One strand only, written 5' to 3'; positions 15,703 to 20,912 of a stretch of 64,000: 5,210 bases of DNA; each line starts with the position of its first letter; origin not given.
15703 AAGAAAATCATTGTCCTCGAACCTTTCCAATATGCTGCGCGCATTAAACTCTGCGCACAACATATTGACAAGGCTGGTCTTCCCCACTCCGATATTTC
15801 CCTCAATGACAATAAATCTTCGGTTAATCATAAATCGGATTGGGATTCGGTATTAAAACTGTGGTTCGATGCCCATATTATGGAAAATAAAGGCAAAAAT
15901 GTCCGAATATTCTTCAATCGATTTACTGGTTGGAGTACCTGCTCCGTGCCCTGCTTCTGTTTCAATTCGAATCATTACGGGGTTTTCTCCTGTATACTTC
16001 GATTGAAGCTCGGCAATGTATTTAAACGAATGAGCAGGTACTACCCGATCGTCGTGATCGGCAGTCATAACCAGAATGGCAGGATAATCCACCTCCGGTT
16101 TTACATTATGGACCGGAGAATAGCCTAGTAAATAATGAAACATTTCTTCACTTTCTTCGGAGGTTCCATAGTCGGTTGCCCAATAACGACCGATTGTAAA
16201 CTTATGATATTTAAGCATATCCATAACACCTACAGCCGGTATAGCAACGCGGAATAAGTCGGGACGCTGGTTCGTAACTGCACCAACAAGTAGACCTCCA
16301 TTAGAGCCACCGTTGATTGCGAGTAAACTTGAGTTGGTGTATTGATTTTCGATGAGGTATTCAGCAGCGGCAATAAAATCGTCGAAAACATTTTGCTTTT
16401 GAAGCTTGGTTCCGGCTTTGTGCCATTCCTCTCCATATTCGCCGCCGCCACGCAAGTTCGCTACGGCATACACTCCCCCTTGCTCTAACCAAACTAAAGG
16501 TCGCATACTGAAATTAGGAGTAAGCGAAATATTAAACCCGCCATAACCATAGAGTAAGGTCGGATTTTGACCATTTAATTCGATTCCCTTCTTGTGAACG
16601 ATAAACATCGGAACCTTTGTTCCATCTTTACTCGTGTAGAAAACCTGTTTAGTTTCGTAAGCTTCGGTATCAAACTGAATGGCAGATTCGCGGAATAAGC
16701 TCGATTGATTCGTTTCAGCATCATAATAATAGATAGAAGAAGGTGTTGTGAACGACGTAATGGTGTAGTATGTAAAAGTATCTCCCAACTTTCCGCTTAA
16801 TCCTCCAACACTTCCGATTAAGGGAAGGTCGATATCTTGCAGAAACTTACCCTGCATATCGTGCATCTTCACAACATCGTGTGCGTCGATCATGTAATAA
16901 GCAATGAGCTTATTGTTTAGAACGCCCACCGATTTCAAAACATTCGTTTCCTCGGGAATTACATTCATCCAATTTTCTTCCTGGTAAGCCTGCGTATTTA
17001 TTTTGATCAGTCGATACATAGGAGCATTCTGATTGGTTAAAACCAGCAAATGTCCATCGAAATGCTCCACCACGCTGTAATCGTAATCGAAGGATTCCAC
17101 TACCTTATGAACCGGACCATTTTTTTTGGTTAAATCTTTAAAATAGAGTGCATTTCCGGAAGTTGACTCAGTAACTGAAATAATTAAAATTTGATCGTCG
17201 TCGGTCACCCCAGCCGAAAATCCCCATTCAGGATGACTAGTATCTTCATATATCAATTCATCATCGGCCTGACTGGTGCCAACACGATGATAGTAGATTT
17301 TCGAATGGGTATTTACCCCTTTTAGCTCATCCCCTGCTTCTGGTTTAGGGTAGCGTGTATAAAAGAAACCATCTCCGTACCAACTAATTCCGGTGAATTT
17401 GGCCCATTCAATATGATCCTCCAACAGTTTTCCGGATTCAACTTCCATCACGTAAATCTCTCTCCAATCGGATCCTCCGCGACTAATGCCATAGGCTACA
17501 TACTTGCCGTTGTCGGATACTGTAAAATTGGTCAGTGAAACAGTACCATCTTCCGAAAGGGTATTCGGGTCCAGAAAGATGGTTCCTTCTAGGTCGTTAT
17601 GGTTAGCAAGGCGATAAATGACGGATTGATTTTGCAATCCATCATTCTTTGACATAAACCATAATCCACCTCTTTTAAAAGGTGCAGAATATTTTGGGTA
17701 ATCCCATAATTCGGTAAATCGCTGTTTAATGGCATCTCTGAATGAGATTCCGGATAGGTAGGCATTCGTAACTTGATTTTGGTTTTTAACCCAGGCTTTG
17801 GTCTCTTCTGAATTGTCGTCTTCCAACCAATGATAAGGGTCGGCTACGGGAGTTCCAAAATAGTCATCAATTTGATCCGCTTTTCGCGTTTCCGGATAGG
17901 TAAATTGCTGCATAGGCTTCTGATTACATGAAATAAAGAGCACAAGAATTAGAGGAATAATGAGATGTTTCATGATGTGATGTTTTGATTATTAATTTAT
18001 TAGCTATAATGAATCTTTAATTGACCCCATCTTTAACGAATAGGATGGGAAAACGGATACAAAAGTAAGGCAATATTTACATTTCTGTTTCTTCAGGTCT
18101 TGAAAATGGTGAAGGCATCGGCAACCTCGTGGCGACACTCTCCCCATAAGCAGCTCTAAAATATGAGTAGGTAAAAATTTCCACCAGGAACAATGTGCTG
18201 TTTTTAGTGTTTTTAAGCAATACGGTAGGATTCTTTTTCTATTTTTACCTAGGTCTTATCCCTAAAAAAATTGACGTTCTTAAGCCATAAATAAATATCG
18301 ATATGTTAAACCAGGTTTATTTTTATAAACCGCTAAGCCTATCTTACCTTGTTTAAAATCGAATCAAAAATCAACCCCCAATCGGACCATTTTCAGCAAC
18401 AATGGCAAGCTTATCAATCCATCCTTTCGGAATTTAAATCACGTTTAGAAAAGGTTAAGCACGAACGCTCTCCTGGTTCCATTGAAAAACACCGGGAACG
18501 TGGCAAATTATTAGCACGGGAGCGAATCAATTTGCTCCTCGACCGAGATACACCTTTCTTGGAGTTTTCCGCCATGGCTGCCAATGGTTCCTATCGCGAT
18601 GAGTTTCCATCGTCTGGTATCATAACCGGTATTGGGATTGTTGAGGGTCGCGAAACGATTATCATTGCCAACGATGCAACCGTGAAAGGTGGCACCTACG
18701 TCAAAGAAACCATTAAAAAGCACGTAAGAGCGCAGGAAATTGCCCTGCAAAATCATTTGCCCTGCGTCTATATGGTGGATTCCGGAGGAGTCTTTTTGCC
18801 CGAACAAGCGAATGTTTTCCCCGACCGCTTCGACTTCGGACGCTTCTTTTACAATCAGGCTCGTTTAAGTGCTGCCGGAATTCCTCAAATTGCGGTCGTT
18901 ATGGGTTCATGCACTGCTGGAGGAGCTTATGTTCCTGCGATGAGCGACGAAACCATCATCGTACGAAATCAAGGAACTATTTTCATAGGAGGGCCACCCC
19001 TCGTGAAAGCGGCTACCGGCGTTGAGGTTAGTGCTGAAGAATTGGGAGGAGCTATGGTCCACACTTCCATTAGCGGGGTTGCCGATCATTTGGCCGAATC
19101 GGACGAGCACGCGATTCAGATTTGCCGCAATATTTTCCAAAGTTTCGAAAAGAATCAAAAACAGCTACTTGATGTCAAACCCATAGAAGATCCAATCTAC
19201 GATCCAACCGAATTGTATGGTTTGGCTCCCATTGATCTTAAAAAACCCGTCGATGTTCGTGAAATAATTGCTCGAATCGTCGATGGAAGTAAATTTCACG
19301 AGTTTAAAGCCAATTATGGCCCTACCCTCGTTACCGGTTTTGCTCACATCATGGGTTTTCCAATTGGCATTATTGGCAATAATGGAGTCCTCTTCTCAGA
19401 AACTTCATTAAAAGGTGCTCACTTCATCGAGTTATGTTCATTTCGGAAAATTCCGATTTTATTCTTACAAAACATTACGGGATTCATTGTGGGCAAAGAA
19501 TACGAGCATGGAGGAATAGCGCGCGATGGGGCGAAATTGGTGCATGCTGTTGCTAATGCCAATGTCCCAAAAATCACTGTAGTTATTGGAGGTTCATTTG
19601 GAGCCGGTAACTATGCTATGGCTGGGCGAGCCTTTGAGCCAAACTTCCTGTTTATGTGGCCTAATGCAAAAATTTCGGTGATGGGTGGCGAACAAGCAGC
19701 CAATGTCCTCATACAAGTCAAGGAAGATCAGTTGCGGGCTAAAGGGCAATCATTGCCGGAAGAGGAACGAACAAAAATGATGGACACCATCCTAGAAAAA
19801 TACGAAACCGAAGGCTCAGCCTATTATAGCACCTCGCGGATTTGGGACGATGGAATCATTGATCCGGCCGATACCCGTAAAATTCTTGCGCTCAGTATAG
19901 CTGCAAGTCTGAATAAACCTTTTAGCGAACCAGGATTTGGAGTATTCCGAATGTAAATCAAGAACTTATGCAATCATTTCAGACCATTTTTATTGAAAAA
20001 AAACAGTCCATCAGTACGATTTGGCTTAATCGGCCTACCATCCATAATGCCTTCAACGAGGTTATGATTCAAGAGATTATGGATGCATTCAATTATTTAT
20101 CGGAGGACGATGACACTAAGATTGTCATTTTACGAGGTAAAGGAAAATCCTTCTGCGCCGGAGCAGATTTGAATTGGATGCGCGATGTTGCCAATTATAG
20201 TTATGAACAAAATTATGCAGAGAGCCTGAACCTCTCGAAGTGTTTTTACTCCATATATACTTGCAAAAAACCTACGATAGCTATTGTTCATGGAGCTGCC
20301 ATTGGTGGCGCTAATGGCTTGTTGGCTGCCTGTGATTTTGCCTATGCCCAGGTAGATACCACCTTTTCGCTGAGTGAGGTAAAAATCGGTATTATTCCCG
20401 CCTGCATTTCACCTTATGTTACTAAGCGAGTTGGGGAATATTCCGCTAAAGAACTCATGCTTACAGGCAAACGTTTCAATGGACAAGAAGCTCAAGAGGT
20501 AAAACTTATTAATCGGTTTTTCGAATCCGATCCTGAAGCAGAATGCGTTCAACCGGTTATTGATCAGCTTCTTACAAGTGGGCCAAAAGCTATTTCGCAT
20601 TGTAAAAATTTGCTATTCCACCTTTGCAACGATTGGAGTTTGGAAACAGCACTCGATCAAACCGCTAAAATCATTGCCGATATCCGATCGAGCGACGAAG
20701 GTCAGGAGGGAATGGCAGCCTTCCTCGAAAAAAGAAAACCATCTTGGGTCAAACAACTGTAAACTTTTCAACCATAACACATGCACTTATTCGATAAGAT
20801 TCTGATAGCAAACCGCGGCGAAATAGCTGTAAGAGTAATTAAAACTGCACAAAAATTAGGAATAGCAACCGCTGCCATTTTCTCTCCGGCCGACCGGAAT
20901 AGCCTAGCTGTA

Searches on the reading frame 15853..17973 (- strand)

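Call 77: search_protein_families(library=pfam, proteins=[window:15853-17973:-], max_evalue=0.00001)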
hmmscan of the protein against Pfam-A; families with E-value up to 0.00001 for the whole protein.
window:15853-17973:- (706 aa): 2 families
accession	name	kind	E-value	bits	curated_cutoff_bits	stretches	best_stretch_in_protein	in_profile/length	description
PF02897.21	Peptidase_S9_N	-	4.8e-125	418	24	1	27-429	1-413/414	Prolyl oligopeptidase, N-terminal beta-propeller domain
PF00326.27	Peptidase_S9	-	1.6e-66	224.3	22.6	1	487-701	2-211/213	Prolyl oligopeptidase family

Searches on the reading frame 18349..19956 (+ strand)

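Call 77: search_protein_families(library=pfam, proteins=[window:18349-19956:+], max_evalue=0.00001)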
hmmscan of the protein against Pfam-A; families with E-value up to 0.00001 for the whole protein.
window:18349-19956:+ (535 aa): 2 families
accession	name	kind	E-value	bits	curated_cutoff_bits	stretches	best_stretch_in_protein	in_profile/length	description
PF01039.27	Carboxyl_trans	-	1.8e-147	492.4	22.3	1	47-525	1-483/493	Carboxyl transferase domain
PF03255.19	ACCA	-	3.4e-09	36.8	23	0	362-463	142-239/310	Acetyl co-enzyme A carboxylase carboxyltransferase-like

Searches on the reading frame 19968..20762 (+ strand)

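Call 77: search_protein_families(library=pfam, proteins=[window:19968-20762:+], max_evalue=0.00001)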
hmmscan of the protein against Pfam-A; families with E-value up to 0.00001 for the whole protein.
window:19968-20762:+ (264 aa): 2 families
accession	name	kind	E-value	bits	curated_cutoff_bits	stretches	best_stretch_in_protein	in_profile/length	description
PF00378.25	ECH_1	-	1e-55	189.3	27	1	10-262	1-250/251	Enoyl-CoA hydratase/isomerase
PF16113.10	ECH_2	-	1.9e-33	116.8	27.2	1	16-262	2-251/335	Enoyl-CoA hydratase/isomerase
